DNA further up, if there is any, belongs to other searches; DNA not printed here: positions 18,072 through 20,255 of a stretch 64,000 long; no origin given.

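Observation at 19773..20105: C-terminal (T-L-I-W-D-N)n Trp hexapeptide array maintained by synonymous codon variation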

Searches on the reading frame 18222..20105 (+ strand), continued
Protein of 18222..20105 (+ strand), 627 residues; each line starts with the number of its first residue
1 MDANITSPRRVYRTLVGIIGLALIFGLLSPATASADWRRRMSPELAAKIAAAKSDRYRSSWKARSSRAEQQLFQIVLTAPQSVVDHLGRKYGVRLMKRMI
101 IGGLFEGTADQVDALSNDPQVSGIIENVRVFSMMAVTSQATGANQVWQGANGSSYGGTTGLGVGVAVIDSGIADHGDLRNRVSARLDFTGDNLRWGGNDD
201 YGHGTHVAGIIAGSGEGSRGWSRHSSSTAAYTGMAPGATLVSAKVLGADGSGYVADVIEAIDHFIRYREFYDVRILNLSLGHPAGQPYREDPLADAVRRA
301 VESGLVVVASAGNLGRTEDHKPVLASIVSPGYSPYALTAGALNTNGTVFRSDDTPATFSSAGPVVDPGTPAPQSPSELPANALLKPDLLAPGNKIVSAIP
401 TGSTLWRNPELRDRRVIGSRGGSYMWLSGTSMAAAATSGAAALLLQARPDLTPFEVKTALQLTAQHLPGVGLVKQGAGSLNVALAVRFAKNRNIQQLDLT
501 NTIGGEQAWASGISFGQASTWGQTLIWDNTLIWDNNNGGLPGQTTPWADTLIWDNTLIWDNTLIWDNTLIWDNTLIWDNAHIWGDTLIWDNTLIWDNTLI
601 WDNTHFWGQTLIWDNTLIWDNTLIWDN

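Call 42: find_encoding_contigs(protein=P0116, flank=4000, max_places=1)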
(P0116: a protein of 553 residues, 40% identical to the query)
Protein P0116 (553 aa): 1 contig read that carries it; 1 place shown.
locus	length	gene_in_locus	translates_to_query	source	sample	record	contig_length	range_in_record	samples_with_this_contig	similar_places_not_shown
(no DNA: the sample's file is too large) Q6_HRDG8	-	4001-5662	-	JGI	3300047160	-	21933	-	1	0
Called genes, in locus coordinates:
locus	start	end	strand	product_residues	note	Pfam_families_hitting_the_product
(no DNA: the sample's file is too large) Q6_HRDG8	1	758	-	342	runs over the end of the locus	PF00528:BPD_transp_1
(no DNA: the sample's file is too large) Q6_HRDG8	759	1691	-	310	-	PF19300:BPD_transp_1_N, PF00528:BPD_transp_1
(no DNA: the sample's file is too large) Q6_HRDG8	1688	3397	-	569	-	PF00496:SBP_bac_5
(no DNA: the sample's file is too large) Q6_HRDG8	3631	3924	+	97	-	PF02954:HTH_8 (faint), PF12728:HTH_17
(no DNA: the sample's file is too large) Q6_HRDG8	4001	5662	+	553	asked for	PF00082:Peptidase_S8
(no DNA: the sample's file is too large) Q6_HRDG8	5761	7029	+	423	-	?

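Call 43: find_encoding_contigs(protein=P0113, flank=4000, max_places=1)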
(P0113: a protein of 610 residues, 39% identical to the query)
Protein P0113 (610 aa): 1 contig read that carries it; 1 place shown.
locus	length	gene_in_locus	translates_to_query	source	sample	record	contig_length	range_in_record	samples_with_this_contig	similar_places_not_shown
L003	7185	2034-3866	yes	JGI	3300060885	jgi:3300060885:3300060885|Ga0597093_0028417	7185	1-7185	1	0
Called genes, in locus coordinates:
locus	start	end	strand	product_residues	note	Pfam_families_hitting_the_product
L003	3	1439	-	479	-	?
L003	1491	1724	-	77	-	-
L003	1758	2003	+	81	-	PF02954:HTH_8 (weak), PF12728:HTH_17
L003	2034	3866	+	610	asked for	PF00082:Peptidase_S8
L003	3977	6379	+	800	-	PF20972:MASE9 (weak), PF01966:HD, PF13487:HD_5, PF01590:GAF, PF13185:GAF_2, PF13492:GAF_3 (weak), PF00990:GGDEF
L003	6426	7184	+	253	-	?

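Call 44: find_encoding_contigs(protein=P0049, flank=3000, max_places=1)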
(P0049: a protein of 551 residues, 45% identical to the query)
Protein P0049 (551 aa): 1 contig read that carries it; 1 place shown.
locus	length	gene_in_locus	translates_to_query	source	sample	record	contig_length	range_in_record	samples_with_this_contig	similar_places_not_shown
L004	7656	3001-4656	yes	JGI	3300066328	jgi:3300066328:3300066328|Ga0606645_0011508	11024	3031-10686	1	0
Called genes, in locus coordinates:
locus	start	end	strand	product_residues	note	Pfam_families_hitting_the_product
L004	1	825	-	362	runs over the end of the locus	PF00528:BPD_transp_1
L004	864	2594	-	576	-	PF00496:SBP_bac_5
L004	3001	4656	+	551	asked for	PF00082:Peptidase_S8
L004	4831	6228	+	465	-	PF13487:HD_5, PF01966:HD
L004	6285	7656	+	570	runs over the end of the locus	?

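Call 45: find_encoding_contigs(protein=P0017, flank=3000, max_places=1)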
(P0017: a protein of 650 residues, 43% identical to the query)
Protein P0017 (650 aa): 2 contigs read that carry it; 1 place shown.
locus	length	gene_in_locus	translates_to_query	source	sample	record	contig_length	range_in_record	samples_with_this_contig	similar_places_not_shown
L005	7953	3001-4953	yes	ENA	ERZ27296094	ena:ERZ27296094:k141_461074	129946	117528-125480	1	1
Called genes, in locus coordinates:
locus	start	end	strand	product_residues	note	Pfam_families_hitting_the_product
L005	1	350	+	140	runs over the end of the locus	PF00877:NLPC_P60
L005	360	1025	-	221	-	PF00912:Transgly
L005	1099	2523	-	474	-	PF01435:Peptidase_M48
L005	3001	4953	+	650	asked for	PF00082:Peptidase_S8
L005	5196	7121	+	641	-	PF20972:MASE9 (weak), PF13487:HD_5, PF01966:HD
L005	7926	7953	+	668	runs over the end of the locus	PF00158:Sigma54_activat, PF14532:Sigma54_activ_2, PF07728:AAA_5 (weak), PF25601:AAA_lid_14, PF02954:HTH_8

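Call 53: search_protein_families(library=ncbifam, proteins=[P0113, P0116, P0009, P0049, P0056, P0017, P0004], max_evalue=0.01)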
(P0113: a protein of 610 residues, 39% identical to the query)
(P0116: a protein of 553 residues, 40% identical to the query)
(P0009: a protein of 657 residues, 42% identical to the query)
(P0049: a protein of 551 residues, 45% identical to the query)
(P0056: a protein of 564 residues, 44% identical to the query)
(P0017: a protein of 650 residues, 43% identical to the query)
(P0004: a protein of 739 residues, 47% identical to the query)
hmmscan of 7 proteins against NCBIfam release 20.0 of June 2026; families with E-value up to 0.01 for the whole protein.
P0113 (610 aa): 8 families
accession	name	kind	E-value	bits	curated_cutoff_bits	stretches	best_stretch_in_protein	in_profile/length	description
TIGR03921.1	T7SS_mycosin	equivalog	4e-37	128.1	278.75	1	143-444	11-285/353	type VII secretion-associated serine protease mycosin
NF042956.1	IteS_antiphage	equivalog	3.6e-19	68.5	900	1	133-403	243-509/747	S8 family anti-phage peptidase IteS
NF049966.1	QH_SP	equivalog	8.7e-18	64.5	165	1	149-290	2-127/219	subtilisin-like serine protease QhpE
NF033595.1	denti_PrtP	equivalog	6.4e-13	48.2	300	1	250-458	342-516/606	dentilisin complex serine proteinase subunit PrtP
NF040809.1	germ_prot_CspBA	exception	1.5e-10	39.4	1250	2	179-292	719-828/1099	bifunctional germination protease/germinant receptor pseudoprotease CspBA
TIGR03895.1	protease_PatA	subfamily_domain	3.1e-09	36.1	421.05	1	184-404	1-178/606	PatA/PatG family cyanobactin maturation protease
NF040808.2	CspC_non_triad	exception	4.6e-09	35.2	675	1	179-291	164-280/556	bile acid germinant receptor pseudoprotease CspC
NF040553.1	SGO_0316_fam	subfamily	4.9e-09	34.4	1400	1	180-289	356-465/1486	SGO_0316/SGO_0317 family LPXTG-anchored serine peptidase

P0116 (553 aa): 8 families
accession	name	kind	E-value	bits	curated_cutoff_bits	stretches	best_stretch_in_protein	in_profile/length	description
TIGR03921.1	T7SS_mycosin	equivalog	3.1e-41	141.7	278.75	1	123-424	11-285/353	type VII secretion-associated serine protease mycosin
NF049966.1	QH_SP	equivalog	1.1e-19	70.6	165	1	129-270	2-127/219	subtilisin-like serine protease QhpE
NF042956.1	IteS_antiphage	equivalog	2.2e-19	69.2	900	1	128-385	258-514/747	S8 family anti-phage peptidase IteS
NF033595.1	denti_PrtP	equivalog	3e-14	52.5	300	1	230-430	342-508/606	dentilisin complex serine proteinase subunit PrtP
NF040809.1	germ_prot_CspBA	exception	8.2e-14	50.2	1250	2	160-282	720-836/1099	bifunctional germination protease/germinant receptor pseudoprotease CspBA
NF040808.2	CspC_non_triad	exception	3.6e-13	48.8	675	1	159-271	164-280/556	bile acid germinant receptor pseudoprotease CspC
TIGR03895.1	protease_PatA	subfamily_domain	2e-10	40.1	421.05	1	164-302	1-125/606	PatA/PatG family cyanobactin maturation protease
NF040553.1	SGO_0316_fam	subfamily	1.5e-08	32.8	1400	1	160-269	356-465/1486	SGO_0316/SGO_0317 family LPXTG-anchored serine peptidase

P0009 (657 aa): 8 families
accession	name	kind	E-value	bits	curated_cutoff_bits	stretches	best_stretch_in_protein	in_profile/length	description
TIGR03921.1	T7SS_mycosin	equivalog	6.5e-41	140.6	278.75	1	139-446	11-284/353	type VII secretion-associated serine protease mycosin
NF049966.1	QH_SP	equivalog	1.7e-20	73.3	165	2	145-288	2-127/219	subtilisin-like serine protease QhpE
NF042956.1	IteS_antiphage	equivalog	7.1e-13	47.7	900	1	145-411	259-517/747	S8 family anti-phage peptidase IteS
NF033595.1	denti_PrtP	equivalog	2.7e-12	46.1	300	1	248-454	342-509/606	dentilisin complex serine proteinase subunit PrtP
TIGR03895.1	protease_PatA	subfamily_domain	9.4e-11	41.1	421.05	1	180-324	1-129/606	PatA/PatG family cyanobactin maturation protease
NF040553.1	SGO_0316_fam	subfamily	3.9e-10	38.1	1400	1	174-287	354-465/1486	SGO_0316/SGO_0317 family LPXTG-anchored serine peptidase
NF040809.1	germ_prot_CspBA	exception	9.3e-09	33.5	1250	1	174-291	718-829/1099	bifunctional germination protease/germinant receptor pseudoprotease CspBA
NF040808.2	CspC_non_triad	exception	5e-08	31.8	675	1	174-290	163-281/556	bile acid germinant receptor pseudoprotease CspC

P0049 (551 aa): 8 families
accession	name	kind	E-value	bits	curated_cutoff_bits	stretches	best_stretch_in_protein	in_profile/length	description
TIGR03921.1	T7SS_mycosin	equivalog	1.4e-49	169.1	278.75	1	155-463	11-295/353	type VII secretion-associated serine protease mycosin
NF049966.1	QH_SP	equivalog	3.4e-16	59.3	165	1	161-300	2-127/219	subtilisin-like serine protease QhpE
NF042956.1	IteS_antiphage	equivalog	2.7e-15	55.7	900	1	101-412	203-510/747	S8 family anti-phage peptidase IteS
NF040809.1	germ_prot_CspBA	exception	6.8e-13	47.2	1250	2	192-302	719-828/1099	bifunctional germination protease/germinant receptor pseudoprotease CspBA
TIGR03895.1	protease_PatA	subfamily_domain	2.9e-12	46.2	421.05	1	197-431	1-201/606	PatA/PatG family cyanobactin maturation protease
NF040808.2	CspC_non_triad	exception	1.9e-11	43.1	675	2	192-301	164-280/556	bile acid germinant receptor pseudoprotease CspC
NF033595.1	denti_PrtP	equivalog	2e-09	36.6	300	1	260-454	342-504/606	dentilisin complex serine proteinase subunit PrtP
NF040553.1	SGO_0316_fam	subfamily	3.8e-08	31.5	1400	1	193-329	356-502/1486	SGO_0316/SGO_0317 family LPXTG-anchored serine peptidase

P0056 (564 aa): 8 families
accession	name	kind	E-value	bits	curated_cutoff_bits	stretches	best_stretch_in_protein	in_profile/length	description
TIGR03921.1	T7SS_mycosin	equivalog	1.5e-47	162.5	278.75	1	136-449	11-290/353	type VII secretion-associated serine protease mycosin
NF049966.1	QH_SP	equivalog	6.9e-20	71.3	165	1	142-289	2-126/219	subtilisin-like serine protease QhpE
NF040553.1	SGO_0316_fam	subfamily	1.6e-15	55.9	1400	1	179-319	355-502/1486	SGO_0316/SGO_0317 family LPXTG-anchored serine peptidase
NF042956.1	IteS_antiphage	equivalog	1.6e-14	53.1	900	1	89-422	212-533/747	S8 family anti-phage peptidase IteS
NF040809.1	germ_prot_CspBA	exception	1.5e-13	49.3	1250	2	301-366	396-454/1099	bifunctional germination protease/germinant receptor pseudoprotease CspBA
TIGR03895.1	protease_PatA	subfamily_domain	3.2e-11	42.7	421.05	1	184-339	1-142/606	PatA/PatG family cyanobactin maturation protease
NF033595.1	denti_PrtP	equivalog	2.2e-10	39.8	300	1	250-449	342-507/606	dentilisin complex serine proteinase subunit PrtP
NF040808.2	CspC_non_triad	exception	1.1e-08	34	675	0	180-292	165-281/556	bile acid germinant receptor pseudoprotease CspC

P0017 (650 aa): 8 families
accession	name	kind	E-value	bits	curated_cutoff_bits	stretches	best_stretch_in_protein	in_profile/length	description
TIGR03921.1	T7SS_mycosin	equivalog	2.3e-44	152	278.75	1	146-460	11-290/353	type VII secretion-associated serine protease mycosin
NF049966.1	QH_SP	equivalog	1.3e-18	67.2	165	2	152-296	2-127/219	subtilisin-like serine protease QhpE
NF033595.1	denti_PrtP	equivalog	3.5e-13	49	300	1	255-465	341-512/606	dentilisin complex serine proteinase subunit PrtP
NF042956.1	IteS_antiphage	equivalog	3.4e-11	42.2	900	1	152-429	259-529/747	S8 family anti-phage peptidase IteS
NF040553.1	SGO_0316_fam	subfamily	3.8e-10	38.1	1400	1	183-325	355-502/1486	SGO_0316/SGO_0317 family LPXTG-anchored serine peptidase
TIGR03895.1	protease_PatA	subfamily_domain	2.4e-09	36.5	421.05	1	188-342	1-139/606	PatA/PatG family cyanobactin maturation protease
NF040809.1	germ_prot_CspBA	exception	6.4e-08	30.7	1250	1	178-297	714-827/1099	bifunctional germination protease/germinant receptor pseudoprotease CspBA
NF040808.2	CspC_non_triad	exception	1e-07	30.8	675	1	183-296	164-279/556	bile acid germinant receptor pseudoprotease CspC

P0004 (739 aa): 8 families
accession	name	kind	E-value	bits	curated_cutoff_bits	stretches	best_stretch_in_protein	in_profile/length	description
TIGR03921.1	T7SS_mycosin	equivalog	8.9e-44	150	278.75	1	143-456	11-287/353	type VII secretion-associated serine protease mycosin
NF049966.1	QH_SP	equivalog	5.7e-19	68.3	165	1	149-293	2-127/219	subtilisin-like serine protease QhpE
NF042956.1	IteS_antiphage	equivalog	1.2e-11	43.6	900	1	149-413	259-511/747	S8 family anti-phage peptidase IteS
NF040808.2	CspC_non_triad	exception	2.9e-11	42.5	675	1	176-294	160-280/556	bile acid germinant receptor pseudoprotease CspC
NF033595.1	denti_PrtP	equivalog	1.1e-10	40.8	300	1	252-456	341-506/606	dentilisin complex serine proteinase subunit PrtP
TIGR03895.1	protease_PatA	subfamily_domain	9.7e-10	37.8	421.05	1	185-339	1-139/606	PatA/PatG family cyanobactin maturation protease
NF040809.1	germ_prot_CspBA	exception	4.1e-08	31.4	1250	1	176-295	714-828/1099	bifunctional germination protease/germinant receptor pseudoprotease CspBA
NF040553.1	SGO_0316_fam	subfamily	3.4e-07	28.3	1400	1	180-322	355-502/1486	SGO_0316/SGO_0317 family LPXTG-anchored serine peptidase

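Call 57: find_related_loci(query=A3, collection=metagenome_contigs, flank=2500)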
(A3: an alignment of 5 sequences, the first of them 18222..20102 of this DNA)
Query A3 (627 aa) in metagenome_contigs; peptide patterns used: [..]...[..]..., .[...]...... (x = any residue, [..] = any of these).
600 stretches matched a pattern (row limit reached: there are more); 532 encode a relative of the query (tblastn E <= 1e-3); the best 80 are kept; 80 distinct loci.
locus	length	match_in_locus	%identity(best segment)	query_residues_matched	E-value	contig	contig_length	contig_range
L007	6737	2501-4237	44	6-625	3e-154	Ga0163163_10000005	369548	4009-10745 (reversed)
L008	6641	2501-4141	42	38-627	5e-128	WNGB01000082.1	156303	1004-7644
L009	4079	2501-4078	44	10-627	5e-127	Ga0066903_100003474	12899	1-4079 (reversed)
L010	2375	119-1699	40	50-615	6e-111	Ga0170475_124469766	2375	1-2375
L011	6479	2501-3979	40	41-585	1e-104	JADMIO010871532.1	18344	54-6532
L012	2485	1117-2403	49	39-488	7e-109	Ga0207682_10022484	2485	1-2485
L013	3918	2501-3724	47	45-482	6e-99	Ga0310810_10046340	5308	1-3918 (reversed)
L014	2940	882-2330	37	160-625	9e-89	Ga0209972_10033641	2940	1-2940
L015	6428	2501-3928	37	115-625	8e-86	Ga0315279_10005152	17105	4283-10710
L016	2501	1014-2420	41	28-515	6e-89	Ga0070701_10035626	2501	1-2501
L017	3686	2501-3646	44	10-432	4e-86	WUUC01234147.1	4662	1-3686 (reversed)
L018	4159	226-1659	39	103-627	1e-85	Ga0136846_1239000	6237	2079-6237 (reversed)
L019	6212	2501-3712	40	152-627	1e-81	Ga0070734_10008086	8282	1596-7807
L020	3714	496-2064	36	82-627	7e-82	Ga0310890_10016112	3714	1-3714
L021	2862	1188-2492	38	152-609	1e-82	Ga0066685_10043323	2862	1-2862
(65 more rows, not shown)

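Call 58: find_encoding_contigs(protein=P0002, flank=2000, max_places=1)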
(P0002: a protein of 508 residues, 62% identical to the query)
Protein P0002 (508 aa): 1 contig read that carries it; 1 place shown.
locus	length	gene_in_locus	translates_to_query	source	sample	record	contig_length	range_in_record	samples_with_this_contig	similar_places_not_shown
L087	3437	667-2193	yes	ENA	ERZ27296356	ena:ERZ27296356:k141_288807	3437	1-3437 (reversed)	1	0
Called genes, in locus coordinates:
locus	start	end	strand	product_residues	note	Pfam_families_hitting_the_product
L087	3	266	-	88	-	?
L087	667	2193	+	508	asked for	PF00082:Peptidase_S8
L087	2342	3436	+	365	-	?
